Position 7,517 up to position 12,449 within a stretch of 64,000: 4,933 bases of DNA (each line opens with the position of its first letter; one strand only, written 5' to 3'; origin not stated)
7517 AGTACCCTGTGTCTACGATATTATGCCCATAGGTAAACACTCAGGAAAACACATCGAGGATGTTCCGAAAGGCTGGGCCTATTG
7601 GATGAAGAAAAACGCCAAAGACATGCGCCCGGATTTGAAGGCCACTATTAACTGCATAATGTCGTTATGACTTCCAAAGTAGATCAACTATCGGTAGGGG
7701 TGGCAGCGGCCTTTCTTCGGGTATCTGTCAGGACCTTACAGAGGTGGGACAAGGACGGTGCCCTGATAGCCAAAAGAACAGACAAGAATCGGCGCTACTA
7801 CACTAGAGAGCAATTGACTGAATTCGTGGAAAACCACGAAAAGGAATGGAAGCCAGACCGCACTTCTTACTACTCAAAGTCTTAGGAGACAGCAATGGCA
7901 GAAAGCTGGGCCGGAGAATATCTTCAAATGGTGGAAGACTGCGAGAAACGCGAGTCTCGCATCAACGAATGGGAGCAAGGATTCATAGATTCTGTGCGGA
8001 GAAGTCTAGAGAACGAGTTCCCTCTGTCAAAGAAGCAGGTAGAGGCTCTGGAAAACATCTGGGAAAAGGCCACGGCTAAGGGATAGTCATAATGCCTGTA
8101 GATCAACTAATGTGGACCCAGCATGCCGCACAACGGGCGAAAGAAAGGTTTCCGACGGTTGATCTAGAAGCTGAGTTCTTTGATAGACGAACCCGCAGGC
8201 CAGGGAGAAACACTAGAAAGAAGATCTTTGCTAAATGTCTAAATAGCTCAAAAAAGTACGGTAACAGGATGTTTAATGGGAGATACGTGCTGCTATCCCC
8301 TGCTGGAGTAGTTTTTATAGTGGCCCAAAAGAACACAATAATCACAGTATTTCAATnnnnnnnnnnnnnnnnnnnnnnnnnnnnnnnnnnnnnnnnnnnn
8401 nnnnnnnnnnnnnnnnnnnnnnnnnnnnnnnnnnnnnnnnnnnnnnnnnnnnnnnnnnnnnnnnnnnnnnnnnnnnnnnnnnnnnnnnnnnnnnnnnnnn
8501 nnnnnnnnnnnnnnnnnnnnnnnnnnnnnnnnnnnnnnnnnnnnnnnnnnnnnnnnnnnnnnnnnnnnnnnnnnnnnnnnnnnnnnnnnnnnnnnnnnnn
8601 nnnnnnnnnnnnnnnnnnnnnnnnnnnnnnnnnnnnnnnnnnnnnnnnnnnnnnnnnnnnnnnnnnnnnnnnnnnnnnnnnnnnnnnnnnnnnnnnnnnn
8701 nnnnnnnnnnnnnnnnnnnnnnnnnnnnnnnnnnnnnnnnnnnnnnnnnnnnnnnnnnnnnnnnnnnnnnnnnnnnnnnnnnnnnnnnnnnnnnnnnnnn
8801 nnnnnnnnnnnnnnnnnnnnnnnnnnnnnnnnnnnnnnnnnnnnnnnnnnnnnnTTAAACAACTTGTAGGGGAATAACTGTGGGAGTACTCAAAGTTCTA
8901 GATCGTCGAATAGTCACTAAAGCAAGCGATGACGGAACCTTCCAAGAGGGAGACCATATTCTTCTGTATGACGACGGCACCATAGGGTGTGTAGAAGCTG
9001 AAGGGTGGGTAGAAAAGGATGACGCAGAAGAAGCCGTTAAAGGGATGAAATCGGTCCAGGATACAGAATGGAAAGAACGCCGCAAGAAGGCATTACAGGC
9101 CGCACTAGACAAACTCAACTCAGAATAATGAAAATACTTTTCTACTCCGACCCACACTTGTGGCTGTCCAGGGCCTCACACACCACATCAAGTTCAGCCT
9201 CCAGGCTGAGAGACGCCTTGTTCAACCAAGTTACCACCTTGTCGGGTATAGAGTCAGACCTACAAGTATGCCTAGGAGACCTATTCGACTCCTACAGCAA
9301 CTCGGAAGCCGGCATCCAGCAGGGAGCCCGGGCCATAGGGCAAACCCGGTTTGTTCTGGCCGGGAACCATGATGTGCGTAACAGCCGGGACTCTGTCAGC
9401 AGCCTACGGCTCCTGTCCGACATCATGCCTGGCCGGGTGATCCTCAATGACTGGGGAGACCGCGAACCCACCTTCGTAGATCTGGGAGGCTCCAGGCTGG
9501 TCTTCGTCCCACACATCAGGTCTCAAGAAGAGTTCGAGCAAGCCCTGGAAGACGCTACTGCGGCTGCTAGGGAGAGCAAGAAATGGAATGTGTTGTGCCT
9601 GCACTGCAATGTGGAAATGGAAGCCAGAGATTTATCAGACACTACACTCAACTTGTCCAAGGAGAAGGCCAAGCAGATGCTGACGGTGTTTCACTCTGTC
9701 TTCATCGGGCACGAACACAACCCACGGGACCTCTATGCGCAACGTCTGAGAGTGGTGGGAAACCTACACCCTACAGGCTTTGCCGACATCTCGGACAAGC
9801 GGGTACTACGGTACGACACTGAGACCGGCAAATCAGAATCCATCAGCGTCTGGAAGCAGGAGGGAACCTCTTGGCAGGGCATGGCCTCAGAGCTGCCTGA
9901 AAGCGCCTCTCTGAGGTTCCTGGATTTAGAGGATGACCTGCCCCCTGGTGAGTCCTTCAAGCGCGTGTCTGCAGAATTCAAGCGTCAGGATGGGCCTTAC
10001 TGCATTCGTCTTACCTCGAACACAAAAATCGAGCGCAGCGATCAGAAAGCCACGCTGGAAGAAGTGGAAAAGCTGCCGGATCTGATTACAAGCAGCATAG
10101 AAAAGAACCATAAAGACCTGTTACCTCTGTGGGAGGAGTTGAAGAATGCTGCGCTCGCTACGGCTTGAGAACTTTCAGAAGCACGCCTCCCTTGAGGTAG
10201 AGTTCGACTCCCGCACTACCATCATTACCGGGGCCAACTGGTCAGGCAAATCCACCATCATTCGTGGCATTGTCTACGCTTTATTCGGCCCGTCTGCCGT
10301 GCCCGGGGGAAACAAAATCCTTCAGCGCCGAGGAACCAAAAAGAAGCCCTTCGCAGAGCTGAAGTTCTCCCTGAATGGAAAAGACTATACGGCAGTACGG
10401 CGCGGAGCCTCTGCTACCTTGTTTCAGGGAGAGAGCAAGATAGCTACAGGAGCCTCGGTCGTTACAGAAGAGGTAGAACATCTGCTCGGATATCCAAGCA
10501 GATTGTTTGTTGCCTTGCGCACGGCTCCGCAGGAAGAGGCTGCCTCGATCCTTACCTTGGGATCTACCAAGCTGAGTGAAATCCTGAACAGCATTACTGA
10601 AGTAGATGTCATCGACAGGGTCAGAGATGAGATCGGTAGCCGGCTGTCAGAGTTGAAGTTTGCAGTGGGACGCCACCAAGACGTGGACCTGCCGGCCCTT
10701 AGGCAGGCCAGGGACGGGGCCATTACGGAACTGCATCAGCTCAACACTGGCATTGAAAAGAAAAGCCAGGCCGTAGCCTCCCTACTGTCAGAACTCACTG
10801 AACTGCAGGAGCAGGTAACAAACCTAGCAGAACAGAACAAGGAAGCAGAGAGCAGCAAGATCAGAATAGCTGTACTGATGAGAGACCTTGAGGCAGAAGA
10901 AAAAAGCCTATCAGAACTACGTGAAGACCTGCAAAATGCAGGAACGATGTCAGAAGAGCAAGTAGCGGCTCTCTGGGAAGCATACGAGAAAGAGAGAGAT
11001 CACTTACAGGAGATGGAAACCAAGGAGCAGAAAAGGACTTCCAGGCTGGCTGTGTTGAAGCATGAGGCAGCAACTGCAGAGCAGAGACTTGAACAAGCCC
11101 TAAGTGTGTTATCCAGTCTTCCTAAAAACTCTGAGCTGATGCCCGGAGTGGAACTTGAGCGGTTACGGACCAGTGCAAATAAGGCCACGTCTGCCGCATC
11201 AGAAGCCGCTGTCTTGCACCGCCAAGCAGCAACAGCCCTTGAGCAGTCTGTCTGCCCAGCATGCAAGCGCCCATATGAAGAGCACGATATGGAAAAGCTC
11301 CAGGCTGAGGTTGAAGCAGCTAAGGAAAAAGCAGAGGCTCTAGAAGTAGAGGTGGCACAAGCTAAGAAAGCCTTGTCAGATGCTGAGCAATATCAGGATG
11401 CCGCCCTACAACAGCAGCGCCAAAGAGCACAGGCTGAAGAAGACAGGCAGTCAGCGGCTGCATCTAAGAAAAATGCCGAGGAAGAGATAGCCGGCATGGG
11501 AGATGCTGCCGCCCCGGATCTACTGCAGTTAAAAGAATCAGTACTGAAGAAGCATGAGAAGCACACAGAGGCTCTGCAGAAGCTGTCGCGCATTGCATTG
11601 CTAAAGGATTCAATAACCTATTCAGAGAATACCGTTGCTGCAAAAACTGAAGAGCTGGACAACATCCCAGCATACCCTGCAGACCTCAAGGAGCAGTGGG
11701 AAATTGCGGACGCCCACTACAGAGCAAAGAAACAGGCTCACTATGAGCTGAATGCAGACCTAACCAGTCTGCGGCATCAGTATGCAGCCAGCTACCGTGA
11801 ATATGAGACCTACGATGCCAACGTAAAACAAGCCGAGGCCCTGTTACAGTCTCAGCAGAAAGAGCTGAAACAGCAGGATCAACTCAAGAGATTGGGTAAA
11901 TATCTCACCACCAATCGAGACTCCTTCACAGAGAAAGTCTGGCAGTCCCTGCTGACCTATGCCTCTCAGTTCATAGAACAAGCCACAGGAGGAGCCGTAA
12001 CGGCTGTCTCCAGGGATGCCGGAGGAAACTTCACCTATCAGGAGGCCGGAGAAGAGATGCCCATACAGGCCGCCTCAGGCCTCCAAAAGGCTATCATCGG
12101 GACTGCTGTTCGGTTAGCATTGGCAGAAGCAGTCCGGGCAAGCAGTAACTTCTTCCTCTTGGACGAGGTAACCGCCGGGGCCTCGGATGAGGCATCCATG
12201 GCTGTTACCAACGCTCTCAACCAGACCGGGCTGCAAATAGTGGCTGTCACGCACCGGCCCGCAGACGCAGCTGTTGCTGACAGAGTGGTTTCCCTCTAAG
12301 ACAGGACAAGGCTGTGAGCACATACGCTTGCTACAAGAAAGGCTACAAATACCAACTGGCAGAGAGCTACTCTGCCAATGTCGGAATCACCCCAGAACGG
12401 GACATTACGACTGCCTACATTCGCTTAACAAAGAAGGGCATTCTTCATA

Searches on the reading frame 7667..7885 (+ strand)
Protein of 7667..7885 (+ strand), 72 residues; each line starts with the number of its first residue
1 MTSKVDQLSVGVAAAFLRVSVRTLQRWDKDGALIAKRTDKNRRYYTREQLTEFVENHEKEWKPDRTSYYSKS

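Call 77: search_protein_families(library=ncbifam, proteins=[window:7667-7885:+], max_evalue=0.01)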
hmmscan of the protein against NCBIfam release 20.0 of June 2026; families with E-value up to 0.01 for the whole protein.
window:7667-7885:+ (72 aa): 7 families
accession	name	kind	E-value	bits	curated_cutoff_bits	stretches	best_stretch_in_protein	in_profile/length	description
NF033518.0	transpos_IS607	equivalog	1.3e-06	28.1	110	1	13-70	3-60/187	IS607 family transposase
NF033787.1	HTH_BldC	subfamily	0.00011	21.9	77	1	12-50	8-45/49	BldC family transcriptional regulator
NF047375.1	HeatShock_HspR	equivalog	0.0004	20.3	105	1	9-52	5-48/92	heat shock protein transcriptional repressor HspR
NF040522.1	VC1465_fam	subfamily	0.002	18.2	70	1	7-31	9-33/111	VC1465 family Xer recombination activation factor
TIGR01764.1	excise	domain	0.0055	17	28.8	1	8-55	2-48/49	excisionase family DNA-binding protein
NF009649.0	PRK13182.1-5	equivalog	0.0087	16.2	265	1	13-58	6-51/186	chromosome-anchoring protein RacA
TIGR03453.1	partition_RepA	equivalog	0.0096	14.8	348.45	1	6-59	32-86/387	plasmid partitioning protein RepA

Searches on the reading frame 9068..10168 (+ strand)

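Call 6: search_protein_families(library=pfam, proteins=[window:9068-10168:+])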
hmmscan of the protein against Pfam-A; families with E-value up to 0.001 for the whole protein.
window:9068-10168:+ (366 aa): 2 families
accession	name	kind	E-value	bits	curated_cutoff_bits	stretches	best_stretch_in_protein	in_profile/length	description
PF00149.33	Metallophos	-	1.7e-09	38.8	21.5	1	21-219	1-191/191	Calcineurin-like phosphoesterase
PF12850.12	Metallophos_2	-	0.00017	22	27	1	21-230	1-130/154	Calcineurin-like phosphoesterase superfamily domain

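Call 7: search_protein_families(library=phrogs, proteins=[window:9068-10168:+])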
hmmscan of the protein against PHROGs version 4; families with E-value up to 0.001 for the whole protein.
window:9068-10168:+ (366 aa): 1 family
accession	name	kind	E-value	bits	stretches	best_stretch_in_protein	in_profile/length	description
phrog_100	-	DNA, RNA and nucleotide metabolism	8e-19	68.6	1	17-259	25-259/989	SbcD-like subunit of palindrome specific endonuclease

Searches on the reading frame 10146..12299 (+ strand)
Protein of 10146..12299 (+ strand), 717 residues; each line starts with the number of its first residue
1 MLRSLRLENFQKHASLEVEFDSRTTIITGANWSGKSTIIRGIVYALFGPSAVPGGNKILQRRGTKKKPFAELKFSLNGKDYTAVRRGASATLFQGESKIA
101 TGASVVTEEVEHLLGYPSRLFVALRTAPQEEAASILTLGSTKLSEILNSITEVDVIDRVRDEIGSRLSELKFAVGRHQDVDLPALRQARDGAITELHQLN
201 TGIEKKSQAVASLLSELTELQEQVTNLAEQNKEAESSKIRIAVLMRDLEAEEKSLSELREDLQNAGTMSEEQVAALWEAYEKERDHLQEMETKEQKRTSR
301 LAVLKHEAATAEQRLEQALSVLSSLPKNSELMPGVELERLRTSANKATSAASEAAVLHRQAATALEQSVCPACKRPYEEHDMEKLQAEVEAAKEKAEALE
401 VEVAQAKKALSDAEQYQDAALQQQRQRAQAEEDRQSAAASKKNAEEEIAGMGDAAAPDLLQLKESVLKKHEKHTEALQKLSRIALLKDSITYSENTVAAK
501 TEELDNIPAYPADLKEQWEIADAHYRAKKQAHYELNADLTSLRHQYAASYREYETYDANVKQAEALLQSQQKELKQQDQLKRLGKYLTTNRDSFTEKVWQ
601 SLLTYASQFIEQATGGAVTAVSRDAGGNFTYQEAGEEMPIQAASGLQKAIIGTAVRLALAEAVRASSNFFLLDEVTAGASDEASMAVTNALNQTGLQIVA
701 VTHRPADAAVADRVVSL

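Call 6: search_protein_families(library=pfam, proteins=[window:10146-12299:+])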
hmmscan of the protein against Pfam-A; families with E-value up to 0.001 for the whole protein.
window:10146-12299:+ (717 aa): 3 families
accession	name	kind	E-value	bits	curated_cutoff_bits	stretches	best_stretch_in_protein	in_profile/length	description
PF13476.12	AAA_23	-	1.2e-11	46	27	1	4-263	1-194/201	AAA domain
PF02463.25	SMC_N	-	2.7e-07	30.7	40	1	1-46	1-48/220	RecF/RecN/SMC N terminal domain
PF13555.12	AAA_29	-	3.2e-05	24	27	1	2-50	1-50/61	P-loop containing region of AAA domain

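Call 7: search_protein_families(library=phrogs, proteins=[window:10146-12299:+])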
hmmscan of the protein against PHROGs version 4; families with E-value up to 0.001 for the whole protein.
window:10146-12299:+ (717 aa): 7 families
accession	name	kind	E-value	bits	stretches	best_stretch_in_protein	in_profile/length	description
phrog_28217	-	DNA, RNA and nucleotide metabolism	3.1e-54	185.7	2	534-715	627-802/806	DNA repair exonuclease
phrog_77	-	DNA, RNA and nucleotide metabolism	3.9e-42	145.8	1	2-708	298-934/967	SbcC-like subunit of palindrome specific endonuclease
phrog_1499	-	unknown function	9.7e-18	65.6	1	3-306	6-320/427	-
phrog_3940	-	unknown function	2.5e-06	27.6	1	1-47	4-49/537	-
phrog_8323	-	unknown function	4.3e-06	26.5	1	2-50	51-99/623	-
phrog_16465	-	DNA, RNA and nucleotide metabolism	6.1e-05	23.2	1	3-48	6-51/491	exonuclease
phrog_9802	-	unknown function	0.0003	20.9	1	2-44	5-47/438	-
